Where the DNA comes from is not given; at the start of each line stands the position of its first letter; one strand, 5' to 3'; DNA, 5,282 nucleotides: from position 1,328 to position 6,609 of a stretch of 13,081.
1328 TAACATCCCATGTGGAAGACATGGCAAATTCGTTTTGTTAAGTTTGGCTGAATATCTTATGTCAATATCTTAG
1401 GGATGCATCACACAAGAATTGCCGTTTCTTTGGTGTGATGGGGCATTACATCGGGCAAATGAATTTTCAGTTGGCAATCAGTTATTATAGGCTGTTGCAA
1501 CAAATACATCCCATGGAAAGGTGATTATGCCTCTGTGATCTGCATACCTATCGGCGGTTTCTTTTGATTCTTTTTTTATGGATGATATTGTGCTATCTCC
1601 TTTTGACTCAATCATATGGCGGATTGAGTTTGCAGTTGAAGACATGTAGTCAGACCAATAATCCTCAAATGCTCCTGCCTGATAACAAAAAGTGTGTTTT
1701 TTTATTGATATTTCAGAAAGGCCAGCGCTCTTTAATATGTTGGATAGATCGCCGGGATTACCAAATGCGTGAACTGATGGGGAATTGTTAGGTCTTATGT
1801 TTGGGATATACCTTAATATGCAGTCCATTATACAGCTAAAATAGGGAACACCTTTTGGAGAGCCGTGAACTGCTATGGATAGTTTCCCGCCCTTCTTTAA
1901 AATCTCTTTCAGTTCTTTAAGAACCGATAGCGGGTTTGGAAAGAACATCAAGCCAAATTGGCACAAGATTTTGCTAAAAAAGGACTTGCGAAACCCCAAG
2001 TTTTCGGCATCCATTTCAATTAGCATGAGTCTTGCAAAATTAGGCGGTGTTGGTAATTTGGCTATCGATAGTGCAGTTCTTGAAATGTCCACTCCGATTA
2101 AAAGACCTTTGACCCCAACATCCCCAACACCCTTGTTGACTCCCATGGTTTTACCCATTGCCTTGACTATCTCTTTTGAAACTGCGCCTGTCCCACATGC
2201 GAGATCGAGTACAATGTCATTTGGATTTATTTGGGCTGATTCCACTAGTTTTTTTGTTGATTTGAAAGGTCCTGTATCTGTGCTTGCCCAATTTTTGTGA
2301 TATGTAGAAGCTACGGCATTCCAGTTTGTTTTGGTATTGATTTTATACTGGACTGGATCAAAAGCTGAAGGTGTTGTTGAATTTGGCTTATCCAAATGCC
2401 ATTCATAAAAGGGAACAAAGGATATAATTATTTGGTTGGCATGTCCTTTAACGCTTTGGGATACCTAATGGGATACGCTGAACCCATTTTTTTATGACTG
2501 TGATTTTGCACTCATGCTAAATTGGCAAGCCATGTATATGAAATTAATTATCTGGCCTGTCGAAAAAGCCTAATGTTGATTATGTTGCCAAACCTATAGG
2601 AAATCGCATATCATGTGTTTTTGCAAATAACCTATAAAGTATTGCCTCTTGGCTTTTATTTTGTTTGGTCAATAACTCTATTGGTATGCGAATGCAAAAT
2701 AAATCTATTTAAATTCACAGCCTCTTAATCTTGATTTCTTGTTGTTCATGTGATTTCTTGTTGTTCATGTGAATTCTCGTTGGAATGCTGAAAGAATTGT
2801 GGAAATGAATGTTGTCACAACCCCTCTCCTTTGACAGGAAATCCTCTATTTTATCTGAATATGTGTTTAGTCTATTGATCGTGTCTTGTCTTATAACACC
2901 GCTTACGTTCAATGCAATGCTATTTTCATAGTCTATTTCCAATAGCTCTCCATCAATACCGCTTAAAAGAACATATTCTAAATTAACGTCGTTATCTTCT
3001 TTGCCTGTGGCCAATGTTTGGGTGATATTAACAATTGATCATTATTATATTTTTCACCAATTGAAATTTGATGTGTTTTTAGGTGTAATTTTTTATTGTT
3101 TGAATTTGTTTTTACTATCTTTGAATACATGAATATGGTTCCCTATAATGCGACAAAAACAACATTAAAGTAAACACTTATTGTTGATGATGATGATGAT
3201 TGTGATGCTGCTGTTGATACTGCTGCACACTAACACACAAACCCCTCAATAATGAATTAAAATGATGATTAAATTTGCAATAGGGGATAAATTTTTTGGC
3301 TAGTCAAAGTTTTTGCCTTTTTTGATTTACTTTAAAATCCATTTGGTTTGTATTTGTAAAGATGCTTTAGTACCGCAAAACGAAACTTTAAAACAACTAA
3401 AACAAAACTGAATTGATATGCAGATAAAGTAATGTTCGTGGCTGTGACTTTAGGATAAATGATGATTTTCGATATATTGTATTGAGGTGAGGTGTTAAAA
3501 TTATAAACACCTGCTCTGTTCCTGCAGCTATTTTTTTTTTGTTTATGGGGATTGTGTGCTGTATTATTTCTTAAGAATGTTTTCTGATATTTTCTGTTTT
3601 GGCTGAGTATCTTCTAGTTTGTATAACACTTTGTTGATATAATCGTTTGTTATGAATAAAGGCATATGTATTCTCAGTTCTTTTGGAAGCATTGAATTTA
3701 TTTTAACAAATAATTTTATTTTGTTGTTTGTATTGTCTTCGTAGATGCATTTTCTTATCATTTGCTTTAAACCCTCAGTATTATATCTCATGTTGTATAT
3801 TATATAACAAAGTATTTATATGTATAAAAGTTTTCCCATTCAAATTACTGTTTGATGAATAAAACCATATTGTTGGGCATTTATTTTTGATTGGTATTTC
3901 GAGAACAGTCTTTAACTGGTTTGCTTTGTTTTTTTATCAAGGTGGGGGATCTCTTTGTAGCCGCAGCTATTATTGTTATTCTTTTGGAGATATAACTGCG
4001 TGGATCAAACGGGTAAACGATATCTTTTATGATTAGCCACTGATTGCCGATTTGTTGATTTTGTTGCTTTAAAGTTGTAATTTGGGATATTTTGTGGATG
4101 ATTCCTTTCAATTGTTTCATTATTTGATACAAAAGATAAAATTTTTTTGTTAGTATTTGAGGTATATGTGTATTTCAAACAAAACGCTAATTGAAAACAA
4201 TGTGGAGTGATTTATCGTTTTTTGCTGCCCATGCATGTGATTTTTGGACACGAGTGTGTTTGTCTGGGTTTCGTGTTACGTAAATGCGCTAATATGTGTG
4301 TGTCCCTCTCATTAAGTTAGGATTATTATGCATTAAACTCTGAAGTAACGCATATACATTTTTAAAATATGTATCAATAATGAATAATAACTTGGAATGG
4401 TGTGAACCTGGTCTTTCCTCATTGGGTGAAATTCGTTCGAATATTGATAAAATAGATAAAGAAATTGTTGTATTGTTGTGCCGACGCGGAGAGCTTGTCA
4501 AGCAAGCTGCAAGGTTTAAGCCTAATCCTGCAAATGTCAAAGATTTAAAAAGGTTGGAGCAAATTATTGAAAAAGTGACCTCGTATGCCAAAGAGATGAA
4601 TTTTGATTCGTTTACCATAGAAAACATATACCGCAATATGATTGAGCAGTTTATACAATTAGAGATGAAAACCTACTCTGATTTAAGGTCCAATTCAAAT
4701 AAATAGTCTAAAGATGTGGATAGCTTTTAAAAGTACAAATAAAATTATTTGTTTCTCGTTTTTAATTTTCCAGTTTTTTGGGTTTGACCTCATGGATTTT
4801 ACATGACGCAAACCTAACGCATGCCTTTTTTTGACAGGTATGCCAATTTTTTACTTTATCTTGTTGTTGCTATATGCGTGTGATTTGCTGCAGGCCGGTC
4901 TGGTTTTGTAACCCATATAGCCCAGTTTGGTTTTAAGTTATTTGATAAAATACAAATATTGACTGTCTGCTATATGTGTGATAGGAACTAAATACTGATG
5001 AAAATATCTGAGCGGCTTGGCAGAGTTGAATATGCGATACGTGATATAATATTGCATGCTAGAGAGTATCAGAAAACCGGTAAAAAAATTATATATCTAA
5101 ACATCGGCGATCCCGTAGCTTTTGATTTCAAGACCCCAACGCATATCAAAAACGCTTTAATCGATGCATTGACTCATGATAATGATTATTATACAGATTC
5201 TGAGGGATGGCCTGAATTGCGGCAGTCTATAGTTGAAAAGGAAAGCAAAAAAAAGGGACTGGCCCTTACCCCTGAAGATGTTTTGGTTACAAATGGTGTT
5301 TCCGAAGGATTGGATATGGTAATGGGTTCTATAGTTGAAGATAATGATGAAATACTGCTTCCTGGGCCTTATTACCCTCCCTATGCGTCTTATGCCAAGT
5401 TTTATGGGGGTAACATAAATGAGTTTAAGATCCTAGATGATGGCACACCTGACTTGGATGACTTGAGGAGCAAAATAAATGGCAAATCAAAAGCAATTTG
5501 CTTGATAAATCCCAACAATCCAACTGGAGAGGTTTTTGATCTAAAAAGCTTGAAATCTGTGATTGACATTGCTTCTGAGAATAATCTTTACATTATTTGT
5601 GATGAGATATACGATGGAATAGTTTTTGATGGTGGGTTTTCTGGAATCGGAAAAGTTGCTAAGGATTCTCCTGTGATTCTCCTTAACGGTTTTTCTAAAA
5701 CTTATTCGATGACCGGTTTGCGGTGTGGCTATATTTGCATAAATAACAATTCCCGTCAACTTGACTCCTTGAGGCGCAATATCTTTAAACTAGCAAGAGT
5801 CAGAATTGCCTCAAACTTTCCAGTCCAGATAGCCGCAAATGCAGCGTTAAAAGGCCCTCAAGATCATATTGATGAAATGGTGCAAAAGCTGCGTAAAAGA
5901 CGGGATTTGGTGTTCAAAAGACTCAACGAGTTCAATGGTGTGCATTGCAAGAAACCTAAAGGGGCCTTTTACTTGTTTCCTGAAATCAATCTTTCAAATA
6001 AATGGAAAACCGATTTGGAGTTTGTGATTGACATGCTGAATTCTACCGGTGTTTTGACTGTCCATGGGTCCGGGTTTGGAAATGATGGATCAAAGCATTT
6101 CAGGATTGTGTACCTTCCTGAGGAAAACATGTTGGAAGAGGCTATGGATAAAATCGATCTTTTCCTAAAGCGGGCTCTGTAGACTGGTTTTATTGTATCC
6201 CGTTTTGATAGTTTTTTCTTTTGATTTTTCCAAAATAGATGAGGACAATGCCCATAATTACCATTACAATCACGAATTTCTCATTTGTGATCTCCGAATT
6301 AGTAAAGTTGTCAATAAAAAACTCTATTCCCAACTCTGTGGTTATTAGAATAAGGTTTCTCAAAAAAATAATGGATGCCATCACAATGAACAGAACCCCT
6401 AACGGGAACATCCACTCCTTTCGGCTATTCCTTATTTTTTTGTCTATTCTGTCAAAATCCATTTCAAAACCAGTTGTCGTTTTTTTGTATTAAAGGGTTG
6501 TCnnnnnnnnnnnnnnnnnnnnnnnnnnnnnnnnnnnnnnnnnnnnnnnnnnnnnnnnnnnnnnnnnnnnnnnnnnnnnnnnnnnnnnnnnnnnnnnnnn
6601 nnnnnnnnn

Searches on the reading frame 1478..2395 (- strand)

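Call 3: search_protein_families(library=pfam, proteins=[window:1478-2395:-], max_evalue=0.01)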
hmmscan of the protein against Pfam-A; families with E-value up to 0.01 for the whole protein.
window:1478-2395:- (305 aa): 8 families
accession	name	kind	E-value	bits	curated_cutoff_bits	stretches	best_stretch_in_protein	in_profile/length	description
PF08241.18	Methyltransf_11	-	4.5e-13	50.1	21.2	1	63-173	1-94/95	Methyltransferase domain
PF13649.12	Methyltransf_25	-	6.8e-12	46.4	27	1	62-170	1-97/97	Methyltransferase domain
PF13847.12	Methyltransf_31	-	9.1e-12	45.3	27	1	57-177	2-112/145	Methyltransferase domain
PF01209.24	Ubie_methyltran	-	9.7e-12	45.2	20.1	1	54-235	43-222/233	ubiE/COQ5 methyltransferase family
PF13489.12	Methyltransf_23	-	5.9e-06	26.5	27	1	54-187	18-124/164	Methyltransferase domain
PF08242.18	Methyltransf_12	-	6.7e-05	24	30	1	63-172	1-98/98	Methyltransferase domain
PF01555.25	N6_N4_Mtase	-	0.00052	20.5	26.7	0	39-113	163-220/221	DNA methylase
PF01728.25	FtsJ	-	0.0079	16.6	24.1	0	50-131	12-76/181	FtsJ-like methyltransferase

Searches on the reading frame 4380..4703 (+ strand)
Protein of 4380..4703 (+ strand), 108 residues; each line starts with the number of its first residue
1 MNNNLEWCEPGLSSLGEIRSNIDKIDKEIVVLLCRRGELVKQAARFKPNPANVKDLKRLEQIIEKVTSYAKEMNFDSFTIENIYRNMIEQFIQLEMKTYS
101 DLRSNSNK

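Call 39: search_protein_families(library=pfam, proteins=[window:4380-4703:+], max_evalue=0.01)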
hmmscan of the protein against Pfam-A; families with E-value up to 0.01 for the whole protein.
window:4380-4703:+ (108 aa): 1 family
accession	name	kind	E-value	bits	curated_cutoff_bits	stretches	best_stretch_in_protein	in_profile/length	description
PF01817.26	CM_2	-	4.6e-19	68.9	27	1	18-95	1-79/80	Chorismate mutase type II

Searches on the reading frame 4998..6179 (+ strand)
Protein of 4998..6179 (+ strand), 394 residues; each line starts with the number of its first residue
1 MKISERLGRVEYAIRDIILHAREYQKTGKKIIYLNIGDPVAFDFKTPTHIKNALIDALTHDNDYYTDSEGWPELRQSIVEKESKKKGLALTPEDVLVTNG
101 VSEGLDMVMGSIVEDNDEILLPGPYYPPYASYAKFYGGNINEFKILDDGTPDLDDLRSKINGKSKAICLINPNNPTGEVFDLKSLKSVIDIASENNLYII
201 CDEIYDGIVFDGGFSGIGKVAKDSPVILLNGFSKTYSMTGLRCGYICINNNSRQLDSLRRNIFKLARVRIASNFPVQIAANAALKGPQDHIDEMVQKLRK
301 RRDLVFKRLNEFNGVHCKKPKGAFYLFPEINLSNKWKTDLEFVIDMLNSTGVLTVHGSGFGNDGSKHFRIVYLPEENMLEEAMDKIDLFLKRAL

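Call 3: search_protein_families(library=pfam, proteins=[window:4998-6179:+], max_evalue=0.01)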
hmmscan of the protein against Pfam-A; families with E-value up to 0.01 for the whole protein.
window:4998-6179:+ (394 aa): 3 families
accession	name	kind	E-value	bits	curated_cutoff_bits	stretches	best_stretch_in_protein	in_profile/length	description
PF00155.27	Aminotran_1_2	-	1.2e-62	212.6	19.7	1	30-386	2-361/361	Aminotransferase class I and II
PF00266.25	Aminotran_5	-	9e-07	28.6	21.5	1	92-202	61-175/371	Aminotransferase class-V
PF01212.27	Beta_elim_lyase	-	0.0004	20.2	27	1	133-202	91-168/288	Beta-eliminating lyase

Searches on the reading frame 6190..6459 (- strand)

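Call 39: search_protein_families(library=pfam, proteins=[window:6190-6459:-], max_evalue=0.01)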
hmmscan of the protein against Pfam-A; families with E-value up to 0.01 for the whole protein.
window:6190-6459:- (89 aa): 1 family
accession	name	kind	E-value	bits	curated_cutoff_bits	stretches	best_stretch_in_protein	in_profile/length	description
PF24661.1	DUF7649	-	0.0083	16.6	27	0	52-84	17-49/85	Domain of unknown function (DUF7649)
